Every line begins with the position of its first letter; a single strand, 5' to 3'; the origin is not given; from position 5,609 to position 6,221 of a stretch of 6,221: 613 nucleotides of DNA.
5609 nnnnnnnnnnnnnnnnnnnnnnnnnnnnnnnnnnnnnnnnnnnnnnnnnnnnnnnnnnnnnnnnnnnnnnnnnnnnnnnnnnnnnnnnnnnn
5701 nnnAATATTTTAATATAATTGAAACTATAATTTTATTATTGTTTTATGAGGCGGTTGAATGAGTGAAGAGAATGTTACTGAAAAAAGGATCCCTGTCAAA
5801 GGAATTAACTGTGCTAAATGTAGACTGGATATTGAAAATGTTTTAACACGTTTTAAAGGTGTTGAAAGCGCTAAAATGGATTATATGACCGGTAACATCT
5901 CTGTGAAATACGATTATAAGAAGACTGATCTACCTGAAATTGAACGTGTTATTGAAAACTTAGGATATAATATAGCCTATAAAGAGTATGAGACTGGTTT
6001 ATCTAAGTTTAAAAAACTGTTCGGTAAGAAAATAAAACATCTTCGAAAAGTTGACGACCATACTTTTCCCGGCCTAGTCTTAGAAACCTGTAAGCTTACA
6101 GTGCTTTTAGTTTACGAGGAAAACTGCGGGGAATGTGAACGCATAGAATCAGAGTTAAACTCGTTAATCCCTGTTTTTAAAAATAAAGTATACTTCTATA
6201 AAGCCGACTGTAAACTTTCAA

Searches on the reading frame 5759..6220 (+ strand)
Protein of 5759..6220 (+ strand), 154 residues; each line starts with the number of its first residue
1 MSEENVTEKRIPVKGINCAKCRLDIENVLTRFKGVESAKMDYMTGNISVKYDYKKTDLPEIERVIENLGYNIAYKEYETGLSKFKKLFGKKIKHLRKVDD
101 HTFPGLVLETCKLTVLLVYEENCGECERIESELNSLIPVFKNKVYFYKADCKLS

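Call 3: search_protein_families(library=pfam, proteins=[window:5759-6220:+], max_evalue=0.1)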
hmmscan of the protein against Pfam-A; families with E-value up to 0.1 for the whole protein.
window:5759-6220:+ (154 aa): 5 families
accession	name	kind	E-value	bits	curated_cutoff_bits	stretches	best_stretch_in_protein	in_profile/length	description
PF00403.32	HMA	-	1.3e-14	54.8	24.8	1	11-70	2-61/62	Heavy-metal-associated domain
PF00085.26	Thioredoxin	-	4.7e-05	23.8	23.5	1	97-152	4-59/103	Thioredoxin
PF13848.12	Thioredoxin_6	-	0.0022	18.3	27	1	90-152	74-136/184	Thioredoxin-like domain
PF04136.21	COG3_N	-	0.04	14.3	27.9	1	21-96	61-138/147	Conserved oligomeric Golgi complex subunit 3, N-terminal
PF19991.5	HMA_2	-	0.06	13.7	30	1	24-68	34-78/154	Heavy metal associated domain 2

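Call 4: search_protein_families(library=ncbifam, proteins=[window:5759-6220:+], max_evalue=0.1)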
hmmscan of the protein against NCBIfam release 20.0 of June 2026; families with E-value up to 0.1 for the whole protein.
window:5759-6220:+ (154 aa): 15 families
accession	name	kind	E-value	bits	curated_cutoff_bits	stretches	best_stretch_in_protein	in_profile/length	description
NF033795.1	chaper_CopZ_Bs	exception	2.2e-14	53.4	91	1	10-72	3-65/66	copper chaperone CopZ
NF033556.1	MerTP_fusion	equivalog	5e-14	52.3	180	1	2-72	115-185/186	mercuric transport protein MerTP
NF033794.2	chaper_CopZ_Eh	exception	1.8e-10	40.8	95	1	10-71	3-64/68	copper chaperone CopZ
TIGR00003.1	TIGR00003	subfamily_domain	6.3e-09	35.9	62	1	9-72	2-65/66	copper ion binding protein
NF041115.1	UxxU_metal_bind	equivalog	7.9e-09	35.5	95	1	11-71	8-68/74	metal-binding (seleno)protein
TIGR02052.1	MerP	equivalog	4.8e-08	33.4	92.55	1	12-75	28-91/92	mercury resistance system periplasmic binding protein MerP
NF010311.1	PRK13748.1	subfamily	1.9e-06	27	600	1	11-99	3-89/560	mercury(II) reductase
NF047957.1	CopZ_AFE_1862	equivalog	6.9e-06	26.4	85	1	11-71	3-60/62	CopZ family metallochaperone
NF047536.1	Cu_chaper_CsoZ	equivalog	1.2e-05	25.6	77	1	9-72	3-65/66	putative copper chaperone CsoZ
NF008262.1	PRK11033.1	equivalog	2e-05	23.3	1005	1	10-86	44-118/731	zinc/cadmium/mercury/lead-transporting ATPase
NF033553.1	MerP_Gpos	exception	6.3e-05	22.8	110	1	13-72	51-111/112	mercury resistance system substrate-binding protein MerP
NF045683.1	MerT_CopZ_Se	exception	0.00012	21.6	375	1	13-71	168-226/235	MerT/CopZ fusion-like heavy metal transport selenoprotein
NF033775.1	P_type_ZntA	exception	0.0015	16.9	1240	1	8-75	49-114/732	Zn(II)/Cd(II)/Pb(II) translocating P-type ATPase ZntA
NF033781.1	chaper_CopP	exception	0.0026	17.9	112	1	9-72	2-64/65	copper-binding metallochaperone CopP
NF047697.1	ThioredTrxAClost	equivalog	0.0099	16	140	1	97-151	3-57/105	thioredoxin TrxA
